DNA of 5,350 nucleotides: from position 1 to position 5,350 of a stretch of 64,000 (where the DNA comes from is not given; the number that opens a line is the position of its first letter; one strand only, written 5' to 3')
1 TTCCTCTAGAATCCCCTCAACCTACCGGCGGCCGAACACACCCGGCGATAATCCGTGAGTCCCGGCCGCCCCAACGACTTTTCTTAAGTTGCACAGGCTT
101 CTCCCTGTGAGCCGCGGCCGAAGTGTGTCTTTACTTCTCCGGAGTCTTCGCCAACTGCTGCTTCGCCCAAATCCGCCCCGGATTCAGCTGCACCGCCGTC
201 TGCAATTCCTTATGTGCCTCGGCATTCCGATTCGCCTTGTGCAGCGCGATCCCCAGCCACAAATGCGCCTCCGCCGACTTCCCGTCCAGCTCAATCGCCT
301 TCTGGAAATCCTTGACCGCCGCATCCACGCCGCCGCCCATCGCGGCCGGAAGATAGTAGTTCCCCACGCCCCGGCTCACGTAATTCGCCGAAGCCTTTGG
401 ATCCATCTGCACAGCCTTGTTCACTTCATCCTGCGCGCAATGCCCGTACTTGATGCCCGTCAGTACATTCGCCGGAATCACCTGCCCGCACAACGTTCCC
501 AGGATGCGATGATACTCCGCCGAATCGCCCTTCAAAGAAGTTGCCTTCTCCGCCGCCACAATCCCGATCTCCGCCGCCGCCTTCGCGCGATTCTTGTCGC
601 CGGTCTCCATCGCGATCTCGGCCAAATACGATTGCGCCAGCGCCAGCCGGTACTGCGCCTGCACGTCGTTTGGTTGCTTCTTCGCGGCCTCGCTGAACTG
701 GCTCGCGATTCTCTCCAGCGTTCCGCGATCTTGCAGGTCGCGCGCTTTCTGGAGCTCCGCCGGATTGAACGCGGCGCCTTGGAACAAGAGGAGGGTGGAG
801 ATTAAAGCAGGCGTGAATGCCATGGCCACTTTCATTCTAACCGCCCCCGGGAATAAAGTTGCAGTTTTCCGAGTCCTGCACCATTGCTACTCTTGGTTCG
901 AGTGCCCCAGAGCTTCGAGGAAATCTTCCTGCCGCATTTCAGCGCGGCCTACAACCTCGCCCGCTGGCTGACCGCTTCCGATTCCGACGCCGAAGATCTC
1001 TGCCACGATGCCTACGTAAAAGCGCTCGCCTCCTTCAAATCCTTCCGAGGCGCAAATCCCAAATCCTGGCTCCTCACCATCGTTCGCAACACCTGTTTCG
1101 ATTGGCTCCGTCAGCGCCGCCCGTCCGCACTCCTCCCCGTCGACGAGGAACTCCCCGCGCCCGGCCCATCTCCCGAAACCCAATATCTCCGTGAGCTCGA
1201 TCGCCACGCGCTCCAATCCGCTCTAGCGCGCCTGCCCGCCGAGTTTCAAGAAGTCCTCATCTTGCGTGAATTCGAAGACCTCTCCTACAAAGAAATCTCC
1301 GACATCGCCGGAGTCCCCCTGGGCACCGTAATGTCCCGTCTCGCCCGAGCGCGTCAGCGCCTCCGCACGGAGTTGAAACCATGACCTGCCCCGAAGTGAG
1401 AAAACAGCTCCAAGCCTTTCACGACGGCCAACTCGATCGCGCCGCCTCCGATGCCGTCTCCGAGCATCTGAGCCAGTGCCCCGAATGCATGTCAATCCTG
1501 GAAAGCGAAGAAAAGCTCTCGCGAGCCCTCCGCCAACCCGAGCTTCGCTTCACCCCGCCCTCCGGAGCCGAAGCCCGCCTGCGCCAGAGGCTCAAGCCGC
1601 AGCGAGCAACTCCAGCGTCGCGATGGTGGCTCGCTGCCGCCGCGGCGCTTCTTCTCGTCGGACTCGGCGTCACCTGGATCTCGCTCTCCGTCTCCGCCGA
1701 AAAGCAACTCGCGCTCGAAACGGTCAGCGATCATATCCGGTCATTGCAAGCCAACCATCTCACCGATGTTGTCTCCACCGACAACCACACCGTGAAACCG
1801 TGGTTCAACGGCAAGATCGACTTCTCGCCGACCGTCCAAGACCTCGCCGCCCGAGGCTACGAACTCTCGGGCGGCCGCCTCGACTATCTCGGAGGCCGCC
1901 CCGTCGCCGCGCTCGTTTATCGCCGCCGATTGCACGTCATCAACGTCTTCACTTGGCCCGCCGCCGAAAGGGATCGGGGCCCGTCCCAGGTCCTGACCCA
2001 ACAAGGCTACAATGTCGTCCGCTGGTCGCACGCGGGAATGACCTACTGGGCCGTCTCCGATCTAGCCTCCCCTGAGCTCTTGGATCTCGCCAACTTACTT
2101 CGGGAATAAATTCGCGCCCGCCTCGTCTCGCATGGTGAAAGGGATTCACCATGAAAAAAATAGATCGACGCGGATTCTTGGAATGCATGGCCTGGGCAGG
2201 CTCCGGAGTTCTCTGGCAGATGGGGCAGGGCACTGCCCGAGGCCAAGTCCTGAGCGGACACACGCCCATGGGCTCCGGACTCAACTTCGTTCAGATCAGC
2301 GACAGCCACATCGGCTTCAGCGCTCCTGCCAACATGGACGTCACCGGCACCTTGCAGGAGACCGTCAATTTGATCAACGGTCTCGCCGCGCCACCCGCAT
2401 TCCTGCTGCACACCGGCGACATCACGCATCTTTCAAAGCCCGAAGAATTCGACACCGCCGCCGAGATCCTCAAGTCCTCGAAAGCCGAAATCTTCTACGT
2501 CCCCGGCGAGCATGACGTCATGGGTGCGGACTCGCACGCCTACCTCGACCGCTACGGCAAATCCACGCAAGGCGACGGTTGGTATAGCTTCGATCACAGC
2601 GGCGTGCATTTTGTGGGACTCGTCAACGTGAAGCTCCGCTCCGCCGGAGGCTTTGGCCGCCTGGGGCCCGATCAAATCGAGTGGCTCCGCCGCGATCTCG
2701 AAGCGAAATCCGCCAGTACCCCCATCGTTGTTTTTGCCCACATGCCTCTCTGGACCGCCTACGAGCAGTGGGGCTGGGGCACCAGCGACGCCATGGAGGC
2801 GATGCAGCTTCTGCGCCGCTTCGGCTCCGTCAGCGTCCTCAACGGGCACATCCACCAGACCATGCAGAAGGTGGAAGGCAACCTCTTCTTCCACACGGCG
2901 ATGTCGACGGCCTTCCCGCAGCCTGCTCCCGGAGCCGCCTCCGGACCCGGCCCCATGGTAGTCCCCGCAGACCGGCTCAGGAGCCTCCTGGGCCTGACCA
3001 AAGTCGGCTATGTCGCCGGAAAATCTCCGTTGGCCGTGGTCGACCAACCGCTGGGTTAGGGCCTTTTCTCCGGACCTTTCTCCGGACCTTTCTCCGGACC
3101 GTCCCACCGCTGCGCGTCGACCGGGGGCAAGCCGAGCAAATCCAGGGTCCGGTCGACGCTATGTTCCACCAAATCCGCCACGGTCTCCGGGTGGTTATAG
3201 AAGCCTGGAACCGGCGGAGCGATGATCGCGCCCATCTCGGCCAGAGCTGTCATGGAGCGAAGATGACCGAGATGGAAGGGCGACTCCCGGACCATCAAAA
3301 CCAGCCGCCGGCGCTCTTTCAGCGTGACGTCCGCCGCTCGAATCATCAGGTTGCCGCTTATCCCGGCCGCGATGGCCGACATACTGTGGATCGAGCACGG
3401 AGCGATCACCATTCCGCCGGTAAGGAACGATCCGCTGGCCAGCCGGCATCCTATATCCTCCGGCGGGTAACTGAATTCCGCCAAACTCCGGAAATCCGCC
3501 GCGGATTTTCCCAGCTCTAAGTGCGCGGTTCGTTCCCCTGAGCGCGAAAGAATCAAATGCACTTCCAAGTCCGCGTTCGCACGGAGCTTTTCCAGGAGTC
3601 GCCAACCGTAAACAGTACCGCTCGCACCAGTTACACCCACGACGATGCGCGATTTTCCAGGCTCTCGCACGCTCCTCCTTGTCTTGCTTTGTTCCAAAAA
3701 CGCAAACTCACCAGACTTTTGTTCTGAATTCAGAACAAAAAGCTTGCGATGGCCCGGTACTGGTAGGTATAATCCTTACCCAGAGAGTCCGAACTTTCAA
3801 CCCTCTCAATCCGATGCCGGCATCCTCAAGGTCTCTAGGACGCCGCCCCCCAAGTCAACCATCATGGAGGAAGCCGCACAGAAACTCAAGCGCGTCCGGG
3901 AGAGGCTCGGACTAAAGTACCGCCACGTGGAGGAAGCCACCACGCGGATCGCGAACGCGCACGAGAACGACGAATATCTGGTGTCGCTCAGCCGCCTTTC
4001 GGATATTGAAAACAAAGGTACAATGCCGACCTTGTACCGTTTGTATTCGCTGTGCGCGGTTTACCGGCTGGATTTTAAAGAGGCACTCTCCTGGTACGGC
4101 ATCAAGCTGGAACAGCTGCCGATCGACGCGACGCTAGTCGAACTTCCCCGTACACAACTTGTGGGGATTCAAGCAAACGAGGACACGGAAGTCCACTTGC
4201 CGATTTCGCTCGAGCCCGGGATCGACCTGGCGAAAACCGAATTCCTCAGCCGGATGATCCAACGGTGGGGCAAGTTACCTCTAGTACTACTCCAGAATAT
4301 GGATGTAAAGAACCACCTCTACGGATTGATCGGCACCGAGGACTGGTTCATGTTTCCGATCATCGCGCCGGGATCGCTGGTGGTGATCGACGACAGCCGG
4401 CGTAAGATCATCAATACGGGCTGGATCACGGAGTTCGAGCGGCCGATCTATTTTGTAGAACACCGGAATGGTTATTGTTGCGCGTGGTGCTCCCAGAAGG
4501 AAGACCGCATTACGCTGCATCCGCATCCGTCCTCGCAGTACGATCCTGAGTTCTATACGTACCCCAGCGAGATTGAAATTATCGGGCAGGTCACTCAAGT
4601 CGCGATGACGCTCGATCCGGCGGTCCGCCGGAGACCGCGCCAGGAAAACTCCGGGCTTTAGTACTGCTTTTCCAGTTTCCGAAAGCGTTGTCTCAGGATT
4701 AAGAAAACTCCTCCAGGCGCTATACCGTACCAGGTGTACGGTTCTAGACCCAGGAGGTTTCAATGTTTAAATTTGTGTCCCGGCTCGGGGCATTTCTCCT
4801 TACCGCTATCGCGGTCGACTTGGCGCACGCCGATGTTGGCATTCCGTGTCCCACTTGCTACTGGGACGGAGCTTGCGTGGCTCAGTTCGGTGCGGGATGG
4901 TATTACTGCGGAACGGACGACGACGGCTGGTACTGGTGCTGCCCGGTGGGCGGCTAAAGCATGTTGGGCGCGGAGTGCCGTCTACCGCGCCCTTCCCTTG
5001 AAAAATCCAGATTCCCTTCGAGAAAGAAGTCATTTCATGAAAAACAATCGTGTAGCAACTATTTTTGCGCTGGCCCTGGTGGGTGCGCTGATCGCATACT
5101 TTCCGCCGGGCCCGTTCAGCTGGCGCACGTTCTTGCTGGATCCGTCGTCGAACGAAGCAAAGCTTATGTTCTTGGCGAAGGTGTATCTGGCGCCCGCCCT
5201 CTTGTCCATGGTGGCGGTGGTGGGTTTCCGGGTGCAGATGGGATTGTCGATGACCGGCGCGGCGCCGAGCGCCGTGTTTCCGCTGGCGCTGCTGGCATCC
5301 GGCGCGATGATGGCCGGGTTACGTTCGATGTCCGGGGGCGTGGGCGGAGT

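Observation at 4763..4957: SD-led 64-aa precursor of a secreted, six-cysteine, Trp/Tyr/Gly-rich mini-protein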

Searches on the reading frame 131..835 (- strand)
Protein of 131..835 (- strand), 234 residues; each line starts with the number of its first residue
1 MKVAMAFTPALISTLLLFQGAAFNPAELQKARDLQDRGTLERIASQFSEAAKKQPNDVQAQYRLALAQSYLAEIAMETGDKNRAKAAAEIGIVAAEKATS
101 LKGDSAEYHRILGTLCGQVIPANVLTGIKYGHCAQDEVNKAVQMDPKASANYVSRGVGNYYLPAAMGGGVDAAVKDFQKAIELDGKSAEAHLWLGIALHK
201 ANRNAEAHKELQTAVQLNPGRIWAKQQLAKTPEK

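Call 18: search_protein_families(library=pfam, proteins=[window:131-835:-], max_evalue=0.01)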
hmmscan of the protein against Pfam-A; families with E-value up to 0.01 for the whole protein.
window:131-835:- (234 aa): 12 families
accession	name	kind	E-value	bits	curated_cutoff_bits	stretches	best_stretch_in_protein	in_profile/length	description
PF13414.12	TPR_11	-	1.4e-13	50.8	26.8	1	170-200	10-40/42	TPR repeat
PF13432.12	TPR_16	-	4.5e-11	43.4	32.7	1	168-220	11-63/65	Tetratricopeptide repeat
PF13431.12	TPR_17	-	4.7e-11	42.5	24.4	1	177-208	2-33/34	Tetratricopeptide repeat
PF07719.23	TPR_2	-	1.4e-10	40.9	27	1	188-220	1-33/34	Tetratricopeptide repeat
PF13428.12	TPR_14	-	8.9e-08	32.5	23.5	1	189-230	2-43/44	Tetratricopeptide repeat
PF14559.12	TPR_19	-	1.4e-07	32.2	25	1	171-224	8-63/68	Tetratricopeptide repeat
PF00515.34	TPR_1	-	3e-06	27.2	27.8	0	188-219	1-32/34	Tetratricopeptide repeat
PF13181.12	TPR_8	-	6.8e-06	26.3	25.7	0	188-219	1-32/34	Tetratricopeptide repeat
PF21033.3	RMD1-3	-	1.1e-05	25.3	26.7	1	61-152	42-131/235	Regulator of microtubule dynamics protein 1-3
PF14561.12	TPR_20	-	0.00024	21.8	25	0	46-68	10-32/90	Tetratricopeptide repeat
PF16811.11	TAtT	-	0.0049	16.7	26.5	0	140-219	152-235/263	TRAP transporter T-component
PF01565.28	FAD_binding_4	-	0.0057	16.8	26.4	0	135-209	10-85/139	FAD binding domain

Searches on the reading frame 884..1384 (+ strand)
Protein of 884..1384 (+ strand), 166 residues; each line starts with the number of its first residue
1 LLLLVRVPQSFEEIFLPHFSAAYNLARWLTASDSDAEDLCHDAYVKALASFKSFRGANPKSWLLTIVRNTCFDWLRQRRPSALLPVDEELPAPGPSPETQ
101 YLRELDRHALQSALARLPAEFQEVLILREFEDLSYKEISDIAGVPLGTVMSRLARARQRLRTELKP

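Call 18: search_protein_families(library=pfam, proteins=[window:884-1384:+], max_evalue=0.01)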
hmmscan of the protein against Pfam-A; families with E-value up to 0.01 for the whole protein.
window:884-1384:+ (166 aa): 5 families
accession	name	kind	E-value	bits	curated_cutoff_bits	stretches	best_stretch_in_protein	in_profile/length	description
PF08281.18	Sigma70_r4_2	-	2e-16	59.8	25.7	1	108-160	2-54/54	Sigma-70, region 4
PF04542.20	Sigma70_r2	-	6e-15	55.2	24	1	20-79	7-69/71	Sigma-70 region 2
PF04545.22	Sigma70_r4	-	1.9e-13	50.2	24.1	1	113-161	1-49/50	Sigma-70, region 4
PF07638.17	Sigma70_ECF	-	0.0027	18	21.1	1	97-165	118-184/185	ECF sigma factor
PF13412.12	HTH_24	-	0.0092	16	21.9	0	126-155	11-40/48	Winged helix-turn-helix DNA-binding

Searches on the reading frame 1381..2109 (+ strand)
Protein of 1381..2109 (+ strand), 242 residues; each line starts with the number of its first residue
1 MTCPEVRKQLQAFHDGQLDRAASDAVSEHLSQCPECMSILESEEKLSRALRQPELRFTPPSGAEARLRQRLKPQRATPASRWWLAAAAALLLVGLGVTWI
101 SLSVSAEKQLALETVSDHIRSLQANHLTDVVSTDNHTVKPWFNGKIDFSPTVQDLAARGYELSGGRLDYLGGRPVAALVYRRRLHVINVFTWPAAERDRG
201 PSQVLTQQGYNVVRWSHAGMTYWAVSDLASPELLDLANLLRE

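Call 7: search_protein_families(library=pfam, proteins=[window:1381-2109:+], max_evalue=0.1)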
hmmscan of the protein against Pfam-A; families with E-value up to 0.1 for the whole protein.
window:1381-2109:+ (242 aa): 2 families
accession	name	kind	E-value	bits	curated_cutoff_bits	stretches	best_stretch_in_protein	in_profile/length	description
PF13490.11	zf-HC2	-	1.1e-07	32.2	22.2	1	3-36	1-34/35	Putative zinc-finger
PF11859.13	DUF3379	-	0.0019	18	33.2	1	21-120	16-116/232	Protein of unknown function (DUF3379)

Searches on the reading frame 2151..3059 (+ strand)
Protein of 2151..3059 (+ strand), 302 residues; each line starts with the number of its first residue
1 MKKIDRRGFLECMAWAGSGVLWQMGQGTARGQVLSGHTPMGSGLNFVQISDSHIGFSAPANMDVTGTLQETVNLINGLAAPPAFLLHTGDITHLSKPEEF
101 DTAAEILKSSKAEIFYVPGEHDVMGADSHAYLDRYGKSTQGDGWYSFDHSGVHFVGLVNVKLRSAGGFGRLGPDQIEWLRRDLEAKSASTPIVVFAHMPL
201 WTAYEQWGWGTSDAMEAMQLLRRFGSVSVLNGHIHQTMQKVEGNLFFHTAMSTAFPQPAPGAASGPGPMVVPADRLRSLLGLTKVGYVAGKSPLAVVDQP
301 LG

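Call 7: search_protein_families(library=pfam, proteins=[window:2151-3059:+], max_evalue=0.1)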
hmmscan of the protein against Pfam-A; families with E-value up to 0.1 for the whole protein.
window:2151-3059:+ (302 aa): 2 families
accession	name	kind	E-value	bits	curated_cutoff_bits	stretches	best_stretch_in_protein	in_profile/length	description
PF00149.33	Metallophos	-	2.7e-14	54.5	21.5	1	45-236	2-190/191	Calcineurin-like phosphoesterase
PF12850.12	Metallophos_2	-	0.0021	18.5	27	1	46-245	3-127/154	Calcineurin-like phosphoesterase superfamily domain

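Call 95: search_protein_families(library=ncbifam, proteins=[window:2151-3059:+], max_evalue=0.01)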
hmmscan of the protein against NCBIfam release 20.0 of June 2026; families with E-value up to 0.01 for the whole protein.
window:2151-3059:+ (302 aa): 4 families
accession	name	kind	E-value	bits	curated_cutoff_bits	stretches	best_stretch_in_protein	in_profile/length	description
NF008359.0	PRK11148.1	equivalog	8.7e-12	45.1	225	1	44-241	15-211/275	3',5'-cyclic-AMP phosphodiesterase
NF050112.1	PhdiestSpdARhizob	equivalog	9.2e-08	32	400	1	62-258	20-221/264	2', 3'cyclic nucleotide phosphodiesterase SpdA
NF053862.1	DS9_1_antiphage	equivalog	7.9e-05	21.7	420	1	51-131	201-297/486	anti-phage phosphoesterase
TIGR03767.1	P_acnes_RR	hypoth_equivalog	0.00068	18.4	330.75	1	127-236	278-391/496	TIGR03767 family metallophosphoesterase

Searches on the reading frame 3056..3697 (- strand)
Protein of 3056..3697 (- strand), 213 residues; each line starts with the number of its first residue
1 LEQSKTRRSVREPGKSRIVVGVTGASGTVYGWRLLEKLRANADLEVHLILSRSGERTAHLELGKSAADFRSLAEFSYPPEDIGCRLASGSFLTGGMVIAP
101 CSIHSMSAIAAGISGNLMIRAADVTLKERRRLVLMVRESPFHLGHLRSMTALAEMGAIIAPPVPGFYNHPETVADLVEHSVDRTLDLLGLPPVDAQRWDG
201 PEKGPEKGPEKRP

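Call 18: search_protein_families(library=pfam, proteins=[window:3056-3697:-], max_evalue=0.01)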
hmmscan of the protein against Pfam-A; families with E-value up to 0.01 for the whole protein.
window:3056-3697:- (213 aa): 1 family
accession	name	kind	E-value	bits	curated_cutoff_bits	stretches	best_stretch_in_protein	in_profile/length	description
PF02441.25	Flavoprotein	-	1.4e-40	139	22.7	1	17-186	2-160/162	Flavoprotein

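Call 95: search_protein_families(library=ncbifam, proteins=[window:3056-3697:-], max_evalue=0.01)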
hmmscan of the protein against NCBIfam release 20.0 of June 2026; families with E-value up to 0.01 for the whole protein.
window:3056-3697:- (213 aa): 6 families
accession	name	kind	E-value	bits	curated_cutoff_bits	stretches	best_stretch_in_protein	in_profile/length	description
NF004685.0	PRK06029.1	subfamily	4.8e-70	235.5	188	1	16-200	2-186/187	UbiX family flavin prenyltransferase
NF041206.1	VdcB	exception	1.8e-68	229.8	290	1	17-200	1-184/184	non-oxidative hydroxyarylic acid decarboxylases subunit B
NF041218.1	BagM_FevK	exception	2.2e-63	213.5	420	1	17-206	2-191/215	bagremycin/ferroverdin biosynthesis UbiX family decarboxylase BagM/FevK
TIGR00421.1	ubiX_pad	subfamily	5.7e-62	208.7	108.9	1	17-198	1-181/181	UbiX family flavin prenyltransferase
TIGR02852.1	spore_dpaB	equivalog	0.0021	17.5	229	1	96-136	83-123/187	dipicolinate synthase subunit B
NF006161.0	PRK08305.1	equivalog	0.0087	15.7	156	0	96-136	88-128/196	dipicolinate synthase subunit B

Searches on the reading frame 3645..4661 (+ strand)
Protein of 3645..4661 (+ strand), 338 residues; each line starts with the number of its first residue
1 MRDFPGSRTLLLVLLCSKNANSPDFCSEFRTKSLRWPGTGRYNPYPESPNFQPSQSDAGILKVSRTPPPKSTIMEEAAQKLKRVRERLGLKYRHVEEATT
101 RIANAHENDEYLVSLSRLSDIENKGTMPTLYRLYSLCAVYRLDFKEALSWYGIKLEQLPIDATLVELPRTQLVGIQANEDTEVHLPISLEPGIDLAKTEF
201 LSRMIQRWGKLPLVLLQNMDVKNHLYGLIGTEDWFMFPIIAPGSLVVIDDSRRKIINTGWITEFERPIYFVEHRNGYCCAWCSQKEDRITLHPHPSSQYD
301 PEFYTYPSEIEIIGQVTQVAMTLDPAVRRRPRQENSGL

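Call 7: search_protein_families(library=pfam, proteins=[window:3645-4661:+], max_evalue=0.1)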
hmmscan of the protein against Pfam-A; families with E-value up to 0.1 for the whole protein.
window:3645-4661:+ (338 aa): 4 families
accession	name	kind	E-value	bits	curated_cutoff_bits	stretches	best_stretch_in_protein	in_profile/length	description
PF13560.12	HTH_31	-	0.00078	20.2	27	1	78-143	3-57/64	Helix-turn-helix domain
PF01381.28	HTH_3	-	0.0042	17.5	23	1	113-144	21-52/55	Helix-turn-helix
PF00717.28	Peptidase_S24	-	0.052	13.7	23.3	0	236-316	45-115/116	Peptidase S24-like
PF12844.13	HTH_19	-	0.066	13.6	30.2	0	79-137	2-48/64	Helix-turn-helix domain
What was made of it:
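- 3864..4661 (+): Regulator ('reg', 265 aa). It has an N-terminal XRE-type HTH and a C-terminal LexA/CI (S24)-like domain that appears to lack the Ser/Lys dyad. It carries the conserved motif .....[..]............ Weak Pfam hits to HTH_31/HTH_3 and Peptidase_S24, all below the curated cut-offs (call 7).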

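Call 8: search_protein_families(library=ncbifam, proteins=[window:3645-4661:+], max_evalue=0.1)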
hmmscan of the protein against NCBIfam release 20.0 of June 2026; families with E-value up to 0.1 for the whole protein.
window:3645-4661:+ (338 aa): 0 families

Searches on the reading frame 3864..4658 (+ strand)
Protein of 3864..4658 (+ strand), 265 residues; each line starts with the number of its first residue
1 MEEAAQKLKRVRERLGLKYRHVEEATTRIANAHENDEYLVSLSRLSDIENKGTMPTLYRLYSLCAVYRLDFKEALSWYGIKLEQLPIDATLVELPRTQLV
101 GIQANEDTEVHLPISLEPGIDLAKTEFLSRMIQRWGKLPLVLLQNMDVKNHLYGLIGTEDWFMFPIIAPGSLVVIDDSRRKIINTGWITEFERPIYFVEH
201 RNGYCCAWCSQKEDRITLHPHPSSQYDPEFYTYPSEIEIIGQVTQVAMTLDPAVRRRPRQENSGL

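Call 40: search_solved_structures(query=A5, max_evalue=1, show_alignments=2)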
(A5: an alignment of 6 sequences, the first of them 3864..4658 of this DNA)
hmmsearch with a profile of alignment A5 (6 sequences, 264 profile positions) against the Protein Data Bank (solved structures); distinct sequences matched with E-value up to 1: 1.
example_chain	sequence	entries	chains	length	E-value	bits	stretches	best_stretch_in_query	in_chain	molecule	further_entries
3ssm_A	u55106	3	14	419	0.68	12.1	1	96-178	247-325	Methyltransferase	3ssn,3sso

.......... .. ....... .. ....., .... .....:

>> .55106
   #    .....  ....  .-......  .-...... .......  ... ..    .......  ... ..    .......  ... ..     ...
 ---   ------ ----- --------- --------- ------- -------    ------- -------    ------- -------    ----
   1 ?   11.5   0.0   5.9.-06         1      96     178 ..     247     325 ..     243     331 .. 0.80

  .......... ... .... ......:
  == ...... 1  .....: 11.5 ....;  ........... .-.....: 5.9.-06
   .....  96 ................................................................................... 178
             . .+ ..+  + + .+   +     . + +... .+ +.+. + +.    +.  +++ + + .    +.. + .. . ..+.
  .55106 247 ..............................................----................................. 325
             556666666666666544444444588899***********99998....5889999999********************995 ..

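Call 41: search_protein_families(library=padloc, proteins=[window:3864-4658:+], max_evalue=0.1)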
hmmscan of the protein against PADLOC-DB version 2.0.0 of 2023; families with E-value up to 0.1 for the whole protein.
window:3864-4658:+ (265 aa): 0 families

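Call 61: find_related_loci(query=A5, collection=genome_contigs, flank=4000)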
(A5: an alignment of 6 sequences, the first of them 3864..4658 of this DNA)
Query A5 (265 aa) in genome_contigs; peptide patterns used: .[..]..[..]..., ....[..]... (x = any residue, [..] = any of these).
497 stretches matched a pattern; 138 encode a relative of the query (tblastn E <= 1e-3); the best 80 are kept; 80 distinct loci.
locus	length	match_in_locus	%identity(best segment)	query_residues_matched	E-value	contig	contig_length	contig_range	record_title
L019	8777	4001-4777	67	1-259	1e-125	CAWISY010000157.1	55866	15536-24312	MAG: Bryobacterales bacterium isolate MFD03044.bin.2.26 genome assembly, contig: contig_72634, whole genome shotgun sequ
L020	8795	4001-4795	64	1-265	6e-124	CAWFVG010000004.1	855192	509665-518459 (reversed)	MAG: Bryobacterales bacterium isolate MFD05377.bin.1.144 genome assembly, contig: contig_29335, whole genome shotgun seq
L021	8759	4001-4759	66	1-253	1e-123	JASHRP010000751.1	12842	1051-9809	MAG: Bryobacteraceae bacterium isolate JOPF104 JOPF_NEAR_contig_1481064, whole genome shotgun sequence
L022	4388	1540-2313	69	1-260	4e-124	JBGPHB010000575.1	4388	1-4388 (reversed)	MAG: Bryobacteraceae bacterium isolate OBJ_0618_7090110_369 k141_3929415_length_4388_cov_14.0118, whole genome shotgun s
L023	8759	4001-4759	64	1-253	2e-122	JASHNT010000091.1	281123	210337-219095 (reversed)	MAG: Bryobacteraceae bacterium isolate JOPF004 JOPF_N14C_contig_193087, whole genome shotgun sequence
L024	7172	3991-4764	66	1-259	3e-121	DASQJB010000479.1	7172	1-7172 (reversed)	MAG TPA_asm: Bryobacteraceae bacterium isolate SMAG_U11874 k141_1213433, whole genome shotgun sequence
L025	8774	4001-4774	65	1-263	3e-120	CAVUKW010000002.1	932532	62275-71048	MAG: Terriglobia bacterium isolate MFD06435.bin.2.63 genome assembly, contig: contig_17005, whole genome shotgun sequenc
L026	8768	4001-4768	66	1-257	6e-120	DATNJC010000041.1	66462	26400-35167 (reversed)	MAG TPA_asm: Bryobacteraceae bacterium isolate SMAG_U11389 k141_311697, whole genome shotgun sequence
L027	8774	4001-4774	66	1-259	3e-119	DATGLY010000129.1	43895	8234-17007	MAG TPA_asm: Bryobacteraceae bacterium isolate SMAG_U9898 k141_114745, whole genome shotgun sequence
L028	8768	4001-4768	64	1-257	5e-118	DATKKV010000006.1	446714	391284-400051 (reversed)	MAG TPA_asm: Bryobacteraceae bacterium isolate SMAG_U14667 k141_2541546, whole genome shotgun sequence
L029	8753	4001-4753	65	1-252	2e-115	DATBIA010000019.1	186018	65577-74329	MAG TPA_asm: Bryobacteraceae bacterium isolate SMAG_U3882 k141_3035189, whole genome shotgun sequence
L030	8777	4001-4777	62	1-263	3e-115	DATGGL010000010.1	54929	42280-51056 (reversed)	MAG TPA_asm: Bryobacteraceae bacterium isolate SMAG_U9753 k141_971738, whole genome shotgun sequence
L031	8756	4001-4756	64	1-253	3e-115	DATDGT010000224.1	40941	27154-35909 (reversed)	MAG TPA_asm: Bryobacteraceae bacterium isolate SMAG_U259 k141_109747, whole genome shotgun sequence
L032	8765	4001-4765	63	1-256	2e-114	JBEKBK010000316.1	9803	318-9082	MAG: Bryobacteraceae bacterium isolate SPRUCE 134 SPRUCE_134_316, whole genome shotgun sequence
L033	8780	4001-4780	62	1-259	2e-114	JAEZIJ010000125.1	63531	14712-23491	MAG: Acidobacteria bacterium isolate OH_CDB_181 k127_730143, whole genome shotgun sequence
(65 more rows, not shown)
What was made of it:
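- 3864..4661 (+): 138 relatives were found in GTDB Bryobacterales genomes (call 61).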

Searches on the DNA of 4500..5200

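Call 96: search_rna_families(source=window, start=4500, end=5200, threshold=evalue, max_evalue=1)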
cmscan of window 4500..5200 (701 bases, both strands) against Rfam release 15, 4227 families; matches with E-value up to 1: 0.
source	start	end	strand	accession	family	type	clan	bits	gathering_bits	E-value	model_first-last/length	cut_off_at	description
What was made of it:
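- Tried and rejected: Known RNA element in the leader or intergenic region: no Rfam hit at E up to 1 (call 96).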
